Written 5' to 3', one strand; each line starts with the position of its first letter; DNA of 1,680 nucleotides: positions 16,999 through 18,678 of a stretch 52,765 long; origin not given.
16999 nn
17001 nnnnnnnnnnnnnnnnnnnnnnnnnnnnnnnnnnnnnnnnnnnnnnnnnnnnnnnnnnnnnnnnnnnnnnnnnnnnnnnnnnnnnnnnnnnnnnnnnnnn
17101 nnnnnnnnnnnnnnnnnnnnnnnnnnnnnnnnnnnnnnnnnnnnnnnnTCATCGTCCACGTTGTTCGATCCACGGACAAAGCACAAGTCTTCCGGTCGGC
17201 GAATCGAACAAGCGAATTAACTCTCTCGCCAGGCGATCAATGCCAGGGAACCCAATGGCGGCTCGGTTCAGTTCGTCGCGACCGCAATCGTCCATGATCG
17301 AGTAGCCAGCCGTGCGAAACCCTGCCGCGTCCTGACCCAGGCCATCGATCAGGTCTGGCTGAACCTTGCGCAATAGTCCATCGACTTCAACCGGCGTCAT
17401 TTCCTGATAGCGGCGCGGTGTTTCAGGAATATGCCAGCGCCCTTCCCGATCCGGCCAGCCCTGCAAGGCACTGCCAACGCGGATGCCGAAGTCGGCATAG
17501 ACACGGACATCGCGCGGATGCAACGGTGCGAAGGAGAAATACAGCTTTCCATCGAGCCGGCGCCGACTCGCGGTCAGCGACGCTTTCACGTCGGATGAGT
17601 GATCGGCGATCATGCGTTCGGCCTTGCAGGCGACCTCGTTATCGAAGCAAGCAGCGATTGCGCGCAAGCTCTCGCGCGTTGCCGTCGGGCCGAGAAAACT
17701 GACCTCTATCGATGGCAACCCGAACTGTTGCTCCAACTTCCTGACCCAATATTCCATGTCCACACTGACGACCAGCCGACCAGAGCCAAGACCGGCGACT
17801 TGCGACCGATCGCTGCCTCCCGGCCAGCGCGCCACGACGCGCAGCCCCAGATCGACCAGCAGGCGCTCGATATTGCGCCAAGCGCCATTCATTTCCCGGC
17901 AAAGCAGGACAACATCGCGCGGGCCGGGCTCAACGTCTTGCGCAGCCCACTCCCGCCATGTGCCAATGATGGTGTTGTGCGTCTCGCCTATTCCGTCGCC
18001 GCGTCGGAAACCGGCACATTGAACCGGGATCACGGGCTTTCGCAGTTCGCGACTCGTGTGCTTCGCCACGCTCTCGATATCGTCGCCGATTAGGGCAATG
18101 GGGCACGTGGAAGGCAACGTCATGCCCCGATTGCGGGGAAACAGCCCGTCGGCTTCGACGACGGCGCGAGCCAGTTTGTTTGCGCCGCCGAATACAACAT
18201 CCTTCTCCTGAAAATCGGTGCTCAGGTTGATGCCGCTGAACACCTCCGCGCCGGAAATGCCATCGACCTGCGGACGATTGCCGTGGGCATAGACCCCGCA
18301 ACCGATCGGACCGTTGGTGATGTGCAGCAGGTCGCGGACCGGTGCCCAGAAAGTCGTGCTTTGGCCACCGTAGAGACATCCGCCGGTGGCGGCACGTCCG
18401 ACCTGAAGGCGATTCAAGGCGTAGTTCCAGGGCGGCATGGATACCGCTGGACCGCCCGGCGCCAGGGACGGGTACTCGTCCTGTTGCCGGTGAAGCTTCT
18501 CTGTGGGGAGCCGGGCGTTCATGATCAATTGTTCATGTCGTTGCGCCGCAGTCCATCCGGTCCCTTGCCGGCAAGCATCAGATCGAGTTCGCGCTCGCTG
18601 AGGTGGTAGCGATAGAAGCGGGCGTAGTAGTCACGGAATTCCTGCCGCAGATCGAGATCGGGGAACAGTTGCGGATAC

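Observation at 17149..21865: Orphan NifD/NifE-like protein co-operonic with a TonB-dependent receptor and a lipoprotein binding protein behind a sigma-54 promoter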

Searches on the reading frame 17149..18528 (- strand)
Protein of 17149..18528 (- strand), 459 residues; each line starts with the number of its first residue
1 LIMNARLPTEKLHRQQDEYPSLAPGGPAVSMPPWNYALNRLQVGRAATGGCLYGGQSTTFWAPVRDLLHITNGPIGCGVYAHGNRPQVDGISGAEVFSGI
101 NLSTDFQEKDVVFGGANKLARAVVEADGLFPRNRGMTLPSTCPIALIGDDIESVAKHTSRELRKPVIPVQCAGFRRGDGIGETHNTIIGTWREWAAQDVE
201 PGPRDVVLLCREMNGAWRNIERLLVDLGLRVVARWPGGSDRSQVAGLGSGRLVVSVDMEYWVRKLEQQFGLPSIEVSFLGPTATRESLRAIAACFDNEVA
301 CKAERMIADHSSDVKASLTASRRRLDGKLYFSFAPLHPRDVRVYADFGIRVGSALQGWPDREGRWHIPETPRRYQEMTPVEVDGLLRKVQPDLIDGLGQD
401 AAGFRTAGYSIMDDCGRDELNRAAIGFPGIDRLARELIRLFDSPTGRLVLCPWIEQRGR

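Call 3: search_protein_families(library=pfam, proteins=[window:17149-18528:-], max_evalue=0.01)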
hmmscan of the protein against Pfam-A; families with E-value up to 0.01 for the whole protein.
window:17149-18528:- (459 aa): 1 family
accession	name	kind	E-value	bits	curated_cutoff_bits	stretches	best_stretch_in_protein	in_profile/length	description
PF00148.24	Oxidored_nitro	-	4.8e-43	148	28.6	1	59-439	8-396/399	Nitrogenase component 1 type Oxidoreductase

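Call 4: search_protein_families(library=ncbifam, proteins=[window:17149-18528:-], max_evalue=0.01)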
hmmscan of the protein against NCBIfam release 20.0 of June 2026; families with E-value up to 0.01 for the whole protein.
window:17149-18528:- (459 aa): 13 families
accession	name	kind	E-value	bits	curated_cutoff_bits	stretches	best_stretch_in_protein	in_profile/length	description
TIGR01282.1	nifD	equivalog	3.2e-70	237.1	653.55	1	44-453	43-466/466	nitrogenase molybdenum-iron protein alpha chain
TIGR01862.1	N2-ase-Ialpha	subfamily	1.6e-60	205.1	486.05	1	43-444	28-440/444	nitrogenase component I subunit alpha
TIGR01283.1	nifE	equivalog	1.4e-43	149.2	505.1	1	44-329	38-329/459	nitrogenase iron-molybdenum cofactor biosynthesis protein NifE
NF011047.0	PRK14477.1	equivalog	3.2e-36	124.5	1229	1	41-329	26-322/917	bifunctional nitrogenase iron-molybdenum cofactor biosynthesis protein NifEN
TIGR01284.1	alt_nitrog_alph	subfamily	1.4e-34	119.3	512.8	1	47-331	42-329/457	nitrogenase subunit alpha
TIGR01860.1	VNFD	equivalog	3.8e-24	85.2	823.1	1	45-329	42-329/461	nitrogenase vanadium-iron protein, alpha chain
TIGR01861.1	ANFD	equivalog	5.3e-24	84.5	873.8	1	44-328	42-329/513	nitrogenase iron-iron protein, alpha chain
TIGR01278.1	DPOR_BchB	equivalog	5.6e-06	25.5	490.35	1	106-315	60-275/512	ferredoxin:protochlorophyllide reductase (ATP-dependent) subunit B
TIGR03282.1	methan_mark_13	equivalog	1.7e-05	24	268.4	1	70-171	23-112/352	Ni-sirohydrochlorin a,c-diamide reductive cyclase catalytic subunit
NF002789.0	PRK02910.1-3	equivalog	9.6e-05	21.4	509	1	115-300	68-258/535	ferredoxin:protochlorophyllide reductase (ATP-dependent) subunit B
TIGR02932.1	vnfK_nitrog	equivalog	0.00017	20.5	873.95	1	103-164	61-122/457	V-containing nitrogenase subunit beta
NF002768.0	PRK02842.1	equivalog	0.00049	19.1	324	1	134-331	98-291/423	ferredoxin:protochlorophyllide reductase (ATP-dependent) subunit N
TIGR01279.1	DPOR_bchN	equivalog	0.00081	18.4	419.95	1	138-330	90-277/407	ferredoxin:protochlorophyllide reductase (ATP-dependent) subunit N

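Call 5: find_homologous_proteins(query=window:17149-18522:-, max_evalue=0.00001)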
Query window:17149-18522:- (457 aa): 203 proteins with E <= 0.00001 among 8000 candidates; the best 120 are listed.
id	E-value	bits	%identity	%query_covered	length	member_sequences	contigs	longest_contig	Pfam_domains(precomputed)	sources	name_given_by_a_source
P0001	4.2e-290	981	99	94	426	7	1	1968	PF00148.25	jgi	jgi:nitrogenase molybdenum-iron protein alpha chain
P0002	1.8e-265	899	85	100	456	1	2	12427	PF00148.25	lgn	-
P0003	4.1e-200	684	65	99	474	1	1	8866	PF00148.25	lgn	-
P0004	7.9e-196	670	62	99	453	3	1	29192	PF00148.25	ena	-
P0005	6.8e-193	660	65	99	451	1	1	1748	PF00148.25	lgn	-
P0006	1.1e-191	656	62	99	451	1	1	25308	PF00148.25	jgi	jgi:nitrogenase molybdenum-iron protein alpha chain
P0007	3.7e-185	635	62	99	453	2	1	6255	PF00148.25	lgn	-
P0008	2.3e-181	622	60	99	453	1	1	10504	PF00148.25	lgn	-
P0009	2.8e-179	615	60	100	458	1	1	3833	PF00148.25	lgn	-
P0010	7.8e-179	614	60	98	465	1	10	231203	PF00148.25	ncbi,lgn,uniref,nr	ncbi:nitrogenase component 1 [Azomonas macrocytogenes]|uniref:nitrogenase n=1 Tax=Azomonas macrocyto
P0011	1.4e-177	610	58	99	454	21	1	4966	PF00148.25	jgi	-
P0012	3.7e-177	608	60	98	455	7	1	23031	PF00148.25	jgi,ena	-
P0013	7.1e-177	607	61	99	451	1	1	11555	PF00148.25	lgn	-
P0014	1.8e-176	606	59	99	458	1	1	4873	PF00148.25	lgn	-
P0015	1.7e-171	589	59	100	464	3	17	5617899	PF00148.25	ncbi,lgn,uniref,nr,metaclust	ncbi:oxidoreductase/nitrogenase, component 1 [Azotobacter vinelandii CA]|uniref:nitrogenase n=2 Tax=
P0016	3.7e-166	572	57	99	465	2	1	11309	PF00148.25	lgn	-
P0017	1.9e-164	566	56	98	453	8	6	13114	PF00148.25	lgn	-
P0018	4.6e-163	562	55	99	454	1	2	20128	PF00148.25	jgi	jgi:nitrogenase molybdenum-iron protein alpha chain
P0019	4.2e-159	549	56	98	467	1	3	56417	PF00148.25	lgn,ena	-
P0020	5.0e-156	539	55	99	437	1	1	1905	PF00148.25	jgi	-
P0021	3.6e-154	532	88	58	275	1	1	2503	PF00148.25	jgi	jgi:nitrogenase molybdenum-iron protein alpha chain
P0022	7.1e-153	528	54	98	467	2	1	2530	PF00148.25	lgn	-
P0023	5.3e-148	512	54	99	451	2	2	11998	PF00148.25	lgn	-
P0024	5.6e-136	472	50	98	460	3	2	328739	PF00148.25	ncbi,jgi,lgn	jgi:nitrogenase molybdenum-iron protein alpha chain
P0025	1.2e-133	465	59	78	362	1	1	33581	PF00148.25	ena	-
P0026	1.3e-132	461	58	78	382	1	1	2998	PF00148.25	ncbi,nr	ncbi:MAG: oxidoreductase, partial [Zoogloea sp.]|nr:oxidoreductase [Zoogloea sp.]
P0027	3.2e-66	242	34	91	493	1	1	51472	PF00148.25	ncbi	ncbi:MAG: nitrogenase molybdenum-iron protein alpha chain [Methylococcaceae bacterium]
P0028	3.4e-66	242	35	89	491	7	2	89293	PF00148.25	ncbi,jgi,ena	jgi:nitrogenase molybdenum-iron protein alpha chain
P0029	3.6e-66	242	34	88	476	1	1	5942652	PF00148.25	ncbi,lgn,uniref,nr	ncbi:nitrogenase molybdenum-iron protein alpha chain [Gloeothece citriformis PCC 7424]|uniref:Nitrog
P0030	4.3e-66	242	35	88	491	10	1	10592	PF00148.25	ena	-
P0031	4.8e-66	242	35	91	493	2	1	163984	PF00148.25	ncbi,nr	ncbi:MAG: nitrogenase molybdenum-iron protein alpha chain [Methylococcaceae bacterium]|nr:nitrogenas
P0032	9.5e-66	241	34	90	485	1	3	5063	PF00148.25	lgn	-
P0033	1.1e-65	241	34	91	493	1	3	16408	PF00148.25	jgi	jgi:nitrogenase molybdenum-iron protein alpha chain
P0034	1.5e-65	240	34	91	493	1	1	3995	PF00148.25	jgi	jgi:nitrogenase molybdenum-iron protein alpha chain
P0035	2.1e-65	240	34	95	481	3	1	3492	PF00148.25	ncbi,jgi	jgi:nitrogenase molybdenum-iron protein alpha chain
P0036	2.1e-65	240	36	91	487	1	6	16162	PF00148.25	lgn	-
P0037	2.2e-65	240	35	88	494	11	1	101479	PF00148.25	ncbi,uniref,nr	ncbi:nitrogenase molybdenum-iron protein alpha chain [Methylophaga sp.]|uniref:nitrogenase molybdenu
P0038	2.4e-65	240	34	88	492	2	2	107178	PF00148.25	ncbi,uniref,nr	ncbi:MAG: nitrogenase molybdenum-iron protein alpha chain [Methylovulum sp.]|uniref:nitrogenase moly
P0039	2.5e-65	239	34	90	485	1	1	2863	PF00148.25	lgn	-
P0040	3.4e-65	239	33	96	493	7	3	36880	PF00148.25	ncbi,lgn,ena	-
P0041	3.9e-65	239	37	75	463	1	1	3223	PF00148.25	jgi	jgi:nitrogenase molybdenum-iron protein alpha chain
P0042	4.9e-65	238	34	89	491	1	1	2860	PF00148.25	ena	-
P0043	5.4e-65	238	34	88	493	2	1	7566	PF00148.25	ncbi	-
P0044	6.2e-65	238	34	89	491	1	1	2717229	PF00148.25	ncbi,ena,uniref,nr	ncbi:Nitrogenase molybdenum-iron protein alpha chain [Ferriphaselus amnicola]|uniref:Nitrogenase pro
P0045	6.4e-65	238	34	89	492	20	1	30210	PF00148.25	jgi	jgi:nitrogenase molybdenum-iron protein alpha chain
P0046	8.6e-65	238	34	88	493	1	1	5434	PF00148.25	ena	-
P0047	9.1e-65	238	35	91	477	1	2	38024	PF00148.25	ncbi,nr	ncbi:MAG: nitrogenase molybdenum-iron protein alpha chain [Magnetococcales bacterium]|nr:nitrogenase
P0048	9.3e-65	238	35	90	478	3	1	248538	PF00148.25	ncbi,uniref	ncbi:nitrogenase molybdenum-iron protein alpha chain [Pannus brasiliensis CCIBt3594]|uniref:Nitrogen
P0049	9.3e-65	238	34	90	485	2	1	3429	PF00148.25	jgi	jgi:nitrogenase molybdenum-iron protein alpha chain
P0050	9.8e-65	237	34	96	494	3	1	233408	PF00148.25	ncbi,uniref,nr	ncbi:nitrogenase molybdenum-iron protein alpha chain [Parathalassolituus penaei]|uniref:Nitrogenase 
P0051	1.0e-64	237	34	88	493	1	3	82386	PF00148.25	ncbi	-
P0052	1.0e-64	237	34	90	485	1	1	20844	PF00148.25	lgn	-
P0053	1.6e-64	237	34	89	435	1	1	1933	PF00148.25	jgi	jgi:nitrogenase molybdenum-iron protein alpha chain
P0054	1.9e-64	237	34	96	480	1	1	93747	PF00148.25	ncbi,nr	ncbi:MAG: nitrogenase molybdenum-iron protein alpha chain [Magnetococcales bacterium]|nr:nitrogenase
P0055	2.0e-64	236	33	89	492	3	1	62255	PF00148.25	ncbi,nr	ncbi:MAG: nitrogenase molybdenum-iron protein alpha chain [Candidatus Competibacteraceae bacterium]|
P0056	2.4e-64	236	33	96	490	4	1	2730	PF00148.25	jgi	jgi:nitrogenase molybdenum-iron protein alpha chain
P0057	2.5e-64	236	35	90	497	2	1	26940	PF00148.25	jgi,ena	-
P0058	2.7e-64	236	33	96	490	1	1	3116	PF00148.25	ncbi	-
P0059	2.7e-64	236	35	90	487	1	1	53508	PF00148.25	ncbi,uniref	ncbi:nitrogenase molybdenum-iron protein alpha chain [Synechococcus sp. R5-13]|uniref:nitrogenase mo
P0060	2.7e-64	236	35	90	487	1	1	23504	PF00148.25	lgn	-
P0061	2.8e-64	236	34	90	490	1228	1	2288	PF00148.25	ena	-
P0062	3.7e-64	236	35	90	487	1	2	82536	PF00148.25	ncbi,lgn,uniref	ncbi:nitrogenase molybdenum-iron protein alpha chain [Synechococcus sp. R50.1]|uniref:nitrogenase mo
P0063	3.8e-64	236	35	90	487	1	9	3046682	PF00148.25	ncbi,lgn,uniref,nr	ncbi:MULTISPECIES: nitrogenase molybdenum-iron protein alpha chain [unclassified Synechococcus]|unir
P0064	3.8e-64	236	35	90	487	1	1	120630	PF00148.25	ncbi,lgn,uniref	ncbi:nitrogenase molybdenum-iron protein alpha chain [Synechococcus sp. W55.1]|uniref:nitrogenase mo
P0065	3.9e-64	236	33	97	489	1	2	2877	PF00148.25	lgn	-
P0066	3.9e-64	236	33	97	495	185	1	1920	PF00148.25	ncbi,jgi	jgi:nitrogenase molybdenum-iron protein alpha chain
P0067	4.5e-64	235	33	96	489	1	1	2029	PF00148.25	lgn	-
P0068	4.6e-64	235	34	95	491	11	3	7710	PF00148.25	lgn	-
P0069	5.1e-64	235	34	96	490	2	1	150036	PF00148.25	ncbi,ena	-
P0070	5.6e-64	235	34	88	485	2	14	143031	PF00148.25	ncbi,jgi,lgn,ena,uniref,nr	ncbi:MAG: nitrogenase molybdenum-iron protein alpha chain [Candidatus Lambdaproteobacteria bacterium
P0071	6.9e-64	235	35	88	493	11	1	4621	PF00148.25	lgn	-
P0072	7.1e-64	235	35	90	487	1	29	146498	PF00148.25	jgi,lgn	jgi:nitrogenase molybdenum-iron protein alpha chain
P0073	7.1e-64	235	35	90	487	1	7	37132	PF00148.25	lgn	-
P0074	7.3e-64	235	33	91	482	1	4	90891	PF00148.25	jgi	jgi:nitrogenase molybdenum-iron protein alpha chain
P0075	9.3e-64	234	33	89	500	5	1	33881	PF00148.25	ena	-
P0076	9.8e-64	234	35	88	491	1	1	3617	PF00148.25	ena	-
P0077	1.0e-63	234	33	90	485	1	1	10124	PF00148.25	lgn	-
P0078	1.2e-63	234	33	88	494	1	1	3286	PF00148.25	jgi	jgi:nitrogenase molybdenum-iron protein alpha chain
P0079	1.3e-63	234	34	88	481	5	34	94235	PF00148.25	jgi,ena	jgi:nitrogenase molybdenum-iron protein alpha chain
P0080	1.5e-63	234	33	96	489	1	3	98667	PF00148.25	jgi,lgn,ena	jgi:nitrogenase molybdenum-iron protein alpha chain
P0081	1.7e-63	233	32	95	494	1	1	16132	PF00148.25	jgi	jgi:nitrogenase molybdenum-iron protein alpha chain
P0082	1.8e-63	233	34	90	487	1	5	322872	PF00148.25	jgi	jgi:nitrogenase molybdenum-iron protein alpha chain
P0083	1.9e-63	233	34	90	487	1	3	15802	PF00148.25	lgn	-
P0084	1.9e-63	233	34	90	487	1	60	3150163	PF00148.25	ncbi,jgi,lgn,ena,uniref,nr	ncbi:nitrogenase molybdenum-iron protein alpha chain [Synechococcus sp. R55.6]|jgi:nitrogenase molyb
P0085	1.9e-63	233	34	90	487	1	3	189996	PF00148.25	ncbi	ncbi:nitrogenase molybdenum-iron protein alpha chain [Thermostichus sp. MS-CIW-25]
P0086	1.9e-63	233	34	90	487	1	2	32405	PF00148.25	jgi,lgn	jgi:nitrogenase molybdenum-iron protein alpha chain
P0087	1.9e-63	233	34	90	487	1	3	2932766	PF00148.25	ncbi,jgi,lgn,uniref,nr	ncbi:nitrogenase molybdenum-iron protein alpha chain [Synechococcus sp. 65AY6Li]|jgi:nitrogenase mol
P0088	2.5e-63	233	35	88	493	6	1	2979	PF00148.25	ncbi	-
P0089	3.0e-63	233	34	88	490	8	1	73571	PF00148.25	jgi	jgi:nitrogenase molybdenum-iron protein alpha chain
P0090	3.5e-63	232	34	90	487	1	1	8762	PF00148.25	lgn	-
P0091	3.8e-63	232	39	66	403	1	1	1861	PF00148.25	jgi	jgi:nitrogenase molybdenum-iron protein alpha chain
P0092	3.9e-63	232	35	88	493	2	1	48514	PF00148.25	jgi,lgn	-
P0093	3.9e-63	232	35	88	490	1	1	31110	PF00148.25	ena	-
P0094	4.9e-63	232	33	89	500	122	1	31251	PF00148.25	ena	-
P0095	5.8e-63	232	35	88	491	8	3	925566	PF00148.25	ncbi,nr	ncbi:MAG: nitrogenase molybdenum-iron protein alpha chain [Gammaproteobacteria bacterium]|nr:nitroge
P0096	5.9e-63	232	34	88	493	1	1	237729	PF00148.25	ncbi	-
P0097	6.6e-63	231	34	90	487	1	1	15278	PF00148.25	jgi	jgi:nitrogenase molybdenum-iron protein alpha chain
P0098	6.7e-63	231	34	90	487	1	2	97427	PF00148.25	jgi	jgi:nitrogenase molybdenum-iron protein alpha chain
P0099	9.4e-63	231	34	89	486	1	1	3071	PF00148.25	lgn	-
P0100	9.7e-63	231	34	89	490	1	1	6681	PF00148.25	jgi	jgi:nitrogenase molybdenum-iron protein alpha chain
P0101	9.8e-63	231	34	88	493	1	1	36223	PF00148.25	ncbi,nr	ncbi:MAG: nitrogenase molybdenum-iron protein alpha chain [Methylococcales bacterium]|nr:nitrogenase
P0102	1.2e-62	231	34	88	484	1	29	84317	PF00148.25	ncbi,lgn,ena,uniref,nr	ncbi:nitrogenase molybdenum-iron protein alpha chain [Plasticicumulans sp.]|uniref:nitrogenase molyb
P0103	1.9e-62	230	35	90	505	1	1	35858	PF00148.25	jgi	-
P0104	2.6e-62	229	36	79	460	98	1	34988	PF00148.25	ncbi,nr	ncbi:MAG: nitrogenase molybdenum-iron protein alpha chain [Nostocales cyanobacterium 94392]|nr:nitro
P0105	3.6e-62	229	33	88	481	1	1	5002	PF00148.25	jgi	jgi:nitrogenase molybdenum-iron protein alpha chain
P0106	3.9e-62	229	33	88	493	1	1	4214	PF00148.25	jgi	jgi:nitrogenase molybdenum-iron protein alpha chain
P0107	4.5e-62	229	33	88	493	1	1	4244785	PF00148.25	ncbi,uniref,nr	ncbi:nitrogenase molybdenum-iron protein alpha chain [Beggiatoa alba B18LD]|uniref:Nitrogenase prote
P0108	5.6e-62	228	32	89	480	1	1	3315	PF00148.25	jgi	jgi:nitrogenase molybdenum-iron protein alpha chain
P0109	6.3e-62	228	35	90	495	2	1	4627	PF00148.25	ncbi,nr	ncbi:MAG: nitrogenase molybdenum-iron protein alpha chain [Desertifilum sp. SIO1I2]|nr:nitrogenase m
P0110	6.4e-62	228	35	88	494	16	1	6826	PF00148.25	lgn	-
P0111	7.1e-62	228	35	88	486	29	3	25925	PF00148.25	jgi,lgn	-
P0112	7.2e-62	228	34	89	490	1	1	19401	PF00148.25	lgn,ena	-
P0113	8.4e-62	228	33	89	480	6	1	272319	PF00148.25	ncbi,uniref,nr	ncbi:nitrogenase molybdenum-iron protein alpha chain [Agarivorans gilvus]|uniref:Nitrogenase protein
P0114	1.1e-61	227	32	96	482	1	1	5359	PF00148.25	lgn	-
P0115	1.1e-61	227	33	88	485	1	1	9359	PF00148.25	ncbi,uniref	ncbi:nitrogenase molybdenum-iron protein alpha chain [Agarivorans sp.]|uniref:nitrogenase molybdenum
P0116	1.2e-61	227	34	88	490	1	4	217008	PF00148.25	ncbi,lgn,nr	ncbi:MAG: nitrogenase molybdenum-iron protein alpha chain [Pseudomonadota bacterium]|nr:nitrogenase 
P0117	1.3e-61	227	32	91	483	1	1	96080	PF00148.25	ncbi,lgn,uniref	ncbi:nitrogenase molybdenum-iron protein alpha chain [Pantoea sp. B65]|uniref:nitrogenase molybdenum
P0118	1.4e-61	227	33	88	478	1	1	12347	PF00148.25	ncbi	-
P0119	1.8e-61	227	33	88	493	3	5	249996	PF00148.25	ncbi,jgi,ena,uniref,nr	ncbi:MAG: nitrogenase molybdenum-iron protein alpha chain [Candidatus Accumulibacter phosphatis]|jgi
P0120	2.0e-61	227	34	90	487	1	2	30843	PF00148.25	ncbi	-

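Call 7: find_encoding_contigs(protein=P0015, flank=10000, max_places=3)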
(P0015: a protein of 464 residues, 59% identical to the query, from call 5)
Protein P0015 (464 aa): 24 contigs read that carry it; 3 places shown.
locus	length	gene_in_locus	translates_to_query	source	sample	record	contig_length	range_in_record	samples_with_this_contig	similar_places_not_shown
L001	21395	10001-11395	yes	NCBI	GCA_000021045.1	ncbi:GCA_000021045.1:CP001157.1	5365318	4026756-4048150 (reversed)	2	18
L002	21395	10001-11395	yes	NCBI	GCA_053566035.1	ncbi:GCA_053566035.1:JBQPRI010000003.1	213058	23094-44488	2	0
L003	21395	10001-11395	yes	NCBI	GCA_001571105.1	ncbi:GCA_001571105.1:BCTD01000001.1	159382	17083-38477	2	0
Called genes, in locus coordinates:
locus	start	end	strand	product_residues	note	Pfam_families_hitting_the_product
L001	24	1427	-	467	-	PF07690:MFS_1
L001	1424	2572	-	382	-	-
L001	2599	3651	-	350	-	PF01370:Epimerase, PF22917:PRISE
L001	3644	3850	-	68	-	-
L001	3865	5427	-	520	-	PF01979:Amidohydro_1, PF07969:Amidohydro_3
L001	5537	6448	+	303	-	PF00126:HTH_1, PF03466:LysR_substrate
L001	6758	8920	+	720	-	PF07715:Plug, PF00593:TonB_dep_Rec_b-barrel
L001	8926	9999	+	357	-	PF01497:Peripla_BP_2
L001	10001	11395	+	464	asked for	PF00148:Oxidored_nitro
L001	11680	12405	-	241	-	PF13489:Methyltransf_23, PF01209:Ubie_methyltran (weak), PF05148:Methyltransf_8 (weak), PF13847:Methyltransf_31, PF08241:Methyltransf_11, PF08242:Methyltransf_12, PF13649:Methyltransf_25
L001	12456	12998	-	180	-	-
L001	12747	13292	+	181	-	-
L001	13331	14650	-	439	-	PF19289:PmbA_TldD_3rd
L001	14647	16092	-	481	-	PF01523:PmbA_TldD_1st (weak), PF19289:PmbA_TldD_3rd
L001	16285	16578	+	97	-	PF08681:TacA1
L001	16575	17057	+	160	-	PF00583:Acetyltransf_1 (weak), PF13673:Acetyltransf_10 (weak), PF13508:Acetyltransf_7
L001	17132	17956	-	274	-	PF18421:Peptidase_M23_N, PF01551:Peptidase_M23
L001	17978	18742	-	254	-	PF01427:Peptidase_M15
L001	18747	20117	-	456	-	PF13742:tRNA_anti_2, PF01336:tRNA_anti-codon, PF02601:Exonuc_VII_L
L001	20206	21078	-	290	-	PF00892:EamA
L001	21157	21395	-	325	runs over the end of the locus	PF00389:2-Hacid_dh, PF02826:2-Hacid_dh_C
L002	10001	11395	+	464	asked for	PF00148:Oxidored_nitro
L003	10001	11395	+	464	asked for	PF00148:Oxidored_nitro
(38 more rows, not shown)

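Call 8: find_encoding_contigs(protein=P0010, flank=10000, max_places=2)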
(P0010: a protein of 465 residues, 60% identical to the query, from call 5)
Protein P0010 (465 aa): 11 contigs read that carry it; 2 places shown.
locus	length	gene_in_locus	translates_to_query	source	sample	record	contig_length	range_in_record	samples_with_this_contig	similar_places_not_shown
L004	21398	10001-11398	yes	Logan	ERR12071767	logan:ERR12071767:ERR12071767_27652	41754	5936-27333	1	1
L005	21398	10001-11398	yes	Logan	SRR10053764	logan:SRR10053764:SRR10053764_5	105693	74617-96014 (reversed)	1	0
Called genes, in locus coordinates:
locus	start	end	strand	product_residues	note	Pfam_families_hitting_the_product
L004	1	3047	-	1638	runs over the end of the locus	PF17970:bMG1, PF21142:A2M_bMG2, PF11974:bMG3, PF01835:MG2, PF17972:bMG5, PF17962:bMG6, PF07703:A2M_BRD, PF07678:TED_complement, +3 more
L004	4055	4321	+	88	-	PF00196:GerE (weak)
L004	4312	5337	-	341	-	PF08240:ADH_N, PF00107:ADH_zinc_N, PF13602:ADH_zinc_N_2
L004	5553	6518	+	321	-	PF00126:HTH_1, PF03466:LysR_substrate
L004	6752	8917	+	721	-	PF07715:Plug, PF00593:TonB_dep_Rec_b-barrel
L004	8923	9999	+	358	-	PF01497:Peripla_BP_2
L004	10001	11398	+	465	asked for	PF00148:Oxidored_nitro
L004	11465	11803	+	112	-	-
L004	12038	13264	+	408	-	PF01139:RtcB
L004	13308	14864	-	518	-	PF00884:Sulfatase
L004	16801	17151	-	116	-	-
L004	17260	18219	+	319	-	PF02492:cobW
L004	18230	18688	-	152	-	PF11743:DUF3301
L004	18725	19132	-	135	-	PF14567:SUKH_5, PF09346:SMI1_KNR4, PF14568:SUKH_6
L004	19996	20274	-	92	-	PF10976:DUF2790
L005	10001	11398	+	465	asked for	PF00148:Oxidored_nitro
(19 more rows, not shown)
